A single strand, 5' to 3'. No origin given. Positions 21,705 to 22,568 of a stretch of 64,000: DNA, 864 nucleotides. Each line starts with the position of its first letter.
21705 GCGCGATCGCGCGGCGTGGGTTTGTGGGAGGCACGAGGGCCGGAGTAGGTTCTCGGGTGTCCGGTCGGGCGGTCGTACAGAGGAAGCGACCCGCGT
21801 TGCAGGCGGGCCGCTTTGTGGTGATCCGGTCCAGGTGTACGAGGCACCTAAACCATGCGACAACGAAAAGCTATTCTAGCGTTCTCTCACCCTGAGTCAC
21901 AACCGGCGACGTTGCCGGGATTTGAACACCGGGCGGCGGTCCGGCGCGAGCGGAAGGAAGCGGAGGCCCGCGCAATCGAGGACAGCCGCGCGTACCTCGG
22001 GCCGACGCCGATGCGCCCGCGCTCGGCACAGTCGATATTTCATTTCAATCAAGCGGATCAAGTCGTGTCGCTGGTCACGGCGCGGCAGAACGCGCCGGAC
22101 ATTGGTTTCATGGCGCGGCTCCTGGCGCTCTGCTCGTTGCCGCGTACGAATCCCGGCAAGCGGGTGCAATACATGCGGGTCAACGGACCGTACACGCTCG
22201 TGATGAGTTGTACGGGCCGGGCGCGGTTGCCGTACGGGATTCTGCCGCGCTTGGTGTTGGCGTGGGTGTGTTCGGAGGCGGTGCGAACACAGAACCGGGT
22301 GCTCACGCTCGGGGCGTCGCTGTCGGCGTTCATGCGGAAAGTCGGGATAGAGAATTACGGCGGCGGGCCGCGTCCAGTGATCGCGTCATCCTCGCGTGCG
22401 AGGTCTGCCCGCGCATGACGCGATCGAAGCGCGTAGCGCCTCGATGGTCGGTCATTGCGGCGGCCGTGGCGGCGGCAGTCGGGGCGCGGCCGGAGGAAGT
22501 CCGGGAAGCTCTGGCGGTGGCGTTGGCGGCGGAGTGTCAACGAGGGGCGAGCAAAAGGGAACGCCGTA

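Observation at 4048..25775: A 21.7-kb replicon trapped between two identical IS copies, with a 7-bp duplication at the inner junctions only (cointegrate signature)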

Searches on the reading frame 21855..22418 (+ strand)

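Call 13: search_protein_families(library=pfam, proteins=[window:21855-22418:+], max_evalue=0.01)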
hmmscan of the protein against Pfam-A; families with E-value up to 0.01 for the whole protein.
window:21855-22418:+ (187 aa): 1 family
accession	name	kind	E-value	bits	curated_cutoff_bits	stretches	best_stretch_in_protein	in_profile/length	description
PF04796.18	RepA_C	-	9.9e-05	23.1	26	1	126-173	2-62/181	Plasmid encoded RepA protein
